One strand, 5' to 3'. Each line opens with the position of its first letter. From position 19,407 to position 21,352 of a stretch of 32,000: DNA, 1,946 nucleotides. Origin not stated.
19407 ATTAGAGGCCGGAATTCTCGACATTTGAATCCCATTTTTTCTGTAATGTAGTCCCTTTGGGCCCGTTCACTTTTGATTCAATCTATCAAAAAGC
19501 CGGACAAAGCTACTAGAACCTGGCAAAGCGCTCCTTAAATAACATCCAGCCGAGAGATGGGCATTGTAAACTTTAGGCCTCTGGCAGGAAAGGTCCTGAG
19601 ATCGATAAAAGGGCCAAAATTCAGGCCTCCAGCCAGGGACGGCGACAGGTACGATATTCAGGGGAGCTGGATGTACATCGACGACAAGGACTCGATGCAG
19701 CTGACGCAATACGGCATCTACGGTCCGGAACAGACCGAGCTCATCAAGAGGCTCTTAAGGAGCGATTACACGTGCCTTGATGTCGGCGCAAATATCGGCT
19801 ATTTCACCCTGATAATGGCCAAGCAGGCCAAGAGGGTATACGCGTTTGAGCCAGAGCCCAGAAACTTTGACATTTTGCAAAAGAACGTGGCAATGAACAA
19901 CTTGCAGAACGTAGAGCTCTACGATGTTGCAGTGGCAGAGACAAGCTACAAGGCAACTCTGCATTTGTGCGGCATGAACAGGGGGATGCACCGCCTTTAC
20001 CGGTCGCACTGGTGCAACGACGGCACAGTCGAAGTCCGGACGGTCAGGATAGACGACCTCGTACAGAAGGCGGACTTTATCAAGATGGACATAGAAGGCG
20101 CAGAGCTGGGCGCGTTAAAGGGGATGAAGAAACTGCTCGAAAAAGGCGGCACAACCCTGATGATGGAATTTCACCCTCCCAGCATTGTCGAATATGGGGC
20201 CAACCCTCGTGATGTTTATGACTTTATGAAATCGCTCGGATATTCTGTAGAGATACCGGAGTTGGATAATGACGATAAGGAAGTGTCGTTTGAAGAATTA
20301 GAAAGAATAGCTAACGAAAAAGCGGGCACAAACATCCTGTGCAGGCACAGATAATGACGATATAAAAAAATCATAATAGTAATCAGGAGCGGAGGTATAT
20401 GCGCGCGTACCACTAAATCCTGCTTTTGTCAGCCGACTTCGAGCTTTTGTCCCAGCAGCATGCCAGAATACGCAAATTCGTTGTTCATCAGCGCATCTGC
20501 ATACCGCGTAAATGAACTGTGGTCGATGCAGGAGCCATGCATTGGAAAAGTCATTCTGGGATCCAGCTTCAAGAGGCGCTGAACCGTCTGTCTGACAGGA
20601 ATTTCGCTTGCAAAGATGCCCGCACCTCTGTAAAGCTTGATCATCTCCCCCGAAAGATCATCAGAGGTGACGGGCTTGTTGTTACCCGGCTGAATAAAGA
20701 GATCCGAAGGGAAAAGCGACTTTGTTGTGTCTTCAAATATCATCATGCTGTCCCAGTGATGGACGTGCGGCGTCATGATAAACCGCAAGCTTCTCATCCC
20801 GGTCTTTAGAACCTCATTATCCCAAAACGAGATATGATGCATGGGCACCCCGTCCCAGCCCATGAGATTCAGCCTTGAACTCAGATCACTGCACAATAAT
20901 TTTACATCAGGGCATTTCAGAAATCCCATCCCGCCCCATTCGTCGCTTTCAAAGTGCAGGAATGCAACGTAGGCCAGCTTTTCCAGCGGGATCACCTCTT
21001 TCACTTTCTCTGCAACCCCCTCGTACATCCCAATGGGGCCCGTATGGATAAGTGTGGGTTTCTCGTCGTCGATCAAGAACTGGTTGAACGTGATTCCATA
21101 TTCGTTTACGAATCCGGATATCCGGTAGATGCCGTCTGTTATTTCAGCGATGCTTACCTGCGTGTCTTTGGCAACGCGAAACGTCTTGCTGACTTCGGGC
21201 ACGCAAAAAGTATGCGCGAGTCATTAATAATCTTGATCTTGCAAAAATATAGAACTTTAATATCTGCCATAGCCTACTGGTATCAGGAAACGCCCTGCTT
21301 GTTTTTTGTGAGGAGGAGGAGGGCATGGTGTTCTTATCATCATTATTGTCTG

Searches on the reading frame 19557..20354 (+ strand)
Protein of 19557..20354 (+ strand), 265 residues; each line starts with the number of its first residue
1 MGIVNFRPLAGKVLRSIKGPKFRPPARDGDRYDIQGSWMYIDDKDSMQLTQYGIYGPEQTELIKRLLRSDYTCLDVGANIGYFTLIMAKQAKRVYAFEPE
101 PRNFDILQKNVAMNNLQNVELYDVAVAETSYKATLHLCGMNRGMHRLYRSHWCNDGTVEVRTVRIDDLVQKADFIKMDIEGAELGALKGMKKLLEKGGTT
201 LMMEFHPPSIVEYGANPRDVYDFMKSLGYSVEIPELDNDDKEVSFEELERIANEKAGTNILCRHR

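Call 9: search_protein_families(library=pfam, proteins=[window:19557-20354:+], max_evalue=0.01)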
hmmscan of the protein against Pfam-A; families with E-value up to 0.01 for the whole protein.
window:19557-20354:+ (265 aa): 9 families
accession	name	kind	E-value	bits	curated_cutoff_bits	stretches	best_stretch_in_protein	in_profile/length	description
PF05050.19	Methyltransf_21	-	2.2e-23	83.7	22.7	1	75-230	1-172/173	Methyltransferase FkbM domain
PF02475.24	TRM5-TYW2_MTfase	-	1.8e-07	31.7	28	1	63-119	30-88/164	TRM5/TYW2 methyltransferase domain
PF13489.12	Methyltransf_23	-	5.2e-05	23.5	27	1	61-138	11-98/164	Methyltransferase domain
PF05575.17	V_cholerae_RfbT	-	0.00063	19.6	27.9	1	67-196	77-216/286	Vibrio cholerae RfbT protein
PF13649.12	Methyltransf_25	-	0.003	18.7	27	1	74-132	2-61/97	Methyltransferase domain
PF01728.25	FtsJ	-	0.0039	17.6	24.1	1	66-158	18-90/181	FtsJ-like methyltransferase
PF05958.17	tRNA_U5-meth_tr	-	0.0039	16.7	23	1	76-130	208-262/357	tRNA (Uracil-5-)-methyltransferase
PF05175.20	MTS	-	0.0058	16.7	23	1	67-133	28-97/170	Methyltransferase small domain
PF00398.26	RrnaAD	-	0.0084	15.7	24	0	67-124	28-83/263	Ribosomal RNA adenine dimethylase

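Call 16: find_encoding_contigs(protein=window:19557-20354:+, flank=10000, max_places=10)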
Protein window:19557-20354:+ (265 aa): 23 contigs read that carry it; 10 places shown.
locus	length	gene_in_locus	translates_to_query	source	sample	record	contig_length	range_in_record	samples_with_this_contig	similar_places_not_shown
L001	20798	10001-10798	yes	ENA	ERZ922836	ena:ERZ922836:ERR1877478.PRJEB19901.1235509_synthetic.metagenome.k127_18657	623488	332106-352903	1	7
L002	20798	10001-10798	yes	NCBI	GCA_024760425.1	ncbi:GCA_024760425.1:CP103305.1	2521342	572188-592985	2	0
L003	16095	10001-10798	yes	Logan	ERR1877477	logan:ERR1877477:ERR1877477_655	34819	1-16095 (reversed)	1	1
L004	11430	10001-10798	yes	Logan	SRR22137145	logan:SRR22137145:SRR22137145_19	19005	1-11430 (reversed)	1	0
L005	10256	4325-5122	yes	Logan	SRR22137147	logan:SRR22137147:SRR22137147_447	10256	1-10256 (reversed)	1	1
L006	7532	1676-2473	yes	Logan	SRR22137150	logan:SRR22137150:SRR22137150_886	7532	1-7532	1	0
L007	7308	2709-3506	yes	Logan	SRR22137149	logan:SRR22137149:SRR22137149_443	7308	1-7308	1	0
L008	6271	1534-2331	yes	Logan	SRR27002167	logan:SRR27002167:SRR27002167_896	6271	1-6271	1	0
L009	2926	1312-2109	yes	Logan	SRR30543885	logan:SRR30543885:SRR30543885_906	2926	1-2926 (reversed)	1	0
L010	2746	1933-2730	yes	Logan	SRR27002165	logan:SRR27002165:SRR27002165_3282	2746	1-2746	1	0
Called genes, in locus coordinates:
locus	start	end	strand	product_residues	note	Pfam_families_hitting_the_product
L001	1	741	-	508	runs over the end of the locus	PF00361:Proton_antipo_M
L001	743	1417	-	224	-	PF00420:Oxidored_q2 (weak)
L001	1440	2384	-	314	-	PF00146:NADHdh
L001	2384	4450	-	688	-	PF00662:Proton_antipo_N (faint), PF00361:Proton_antipo_M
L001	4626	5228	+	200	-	-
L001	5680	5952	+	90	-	-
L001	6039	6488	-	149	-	PF01243:PNPOx_N, PF12900:Pyridox_ox_2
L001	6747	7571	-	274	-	PF01061:ABC2_membrane, PF12698:ABC2_membrane_3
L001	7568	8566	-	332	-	PF00005:ABC_tran, PF13304:AAA_21 (weak), PF13732:DrrA1-3_C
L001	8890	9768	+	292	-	PF00561:Abhydrolase_1, PF12697:Abhydrolase_6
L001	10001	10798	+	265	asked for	PF02475:TRM5-TYW2_MTfase (weak), PF05050:Methyltransf_21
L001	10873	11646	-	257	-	PF19583:ODP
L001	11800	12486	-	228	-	-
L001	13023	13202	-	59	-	-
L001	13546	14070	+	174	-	-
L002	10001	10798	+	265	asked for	PF02475:TRM5-TYW2_MTfase (weak), PF05050:Methyltransf_21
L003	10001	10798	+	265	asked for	PF02475:TRM5-TYW2_MTfase (weak), PF05050:Methyltransf_21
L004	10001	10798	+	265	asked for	PF02475:TRM5-TYW2_MTfase (weak), PF05050:Methyltransf_21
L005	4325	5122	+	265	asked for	PF02475:TRM5-TYW2_MTfase (weak), PF05050:Methyltransf_21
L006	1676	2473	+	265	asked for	PF02475:TRM5-TYW2_MTfase (weak), PF05050:Methyltransf_21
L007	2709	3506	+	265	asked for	PF02475:TRM5-TYW2_MTfase (weak), PF05050:Methyltransf_21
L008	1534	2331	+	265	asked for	PF02475:TRM5-TYW2_MTfase (weak), PF05050:Methyltransf_21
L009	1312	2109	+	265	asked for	PF02475:TRM5-TYW2_MTfase (weak), PF05050:Methyltransf_21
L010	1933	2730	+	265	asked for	PF02475:TRM5-TYW2_MTfase (weak), PF05050:Methyltransf_21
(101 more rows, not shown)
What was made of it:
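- On tRNA-targeting integrative element array (thaumarchaeal iMGE/CIE sense): All same-species contigs seen share one arrangement (call 16).
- All 23 same-species contigs read show one arrangement (call 16).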

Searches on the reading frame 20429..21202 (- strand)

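Call 9: search_protein_families(library=pfam, proteins=[window:20429-21202:-], max_evalue=0.01)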
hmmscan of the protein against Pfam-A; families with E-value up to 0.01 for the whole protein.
window:20429-21202:- (257 aa): 1 family
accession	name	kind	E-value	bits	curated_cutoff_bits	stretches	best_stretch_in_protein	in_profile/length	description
PF19583.5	ODP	-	1.7e-17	64.3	27.2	1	38-223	2-194/194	ODP family beta lactamase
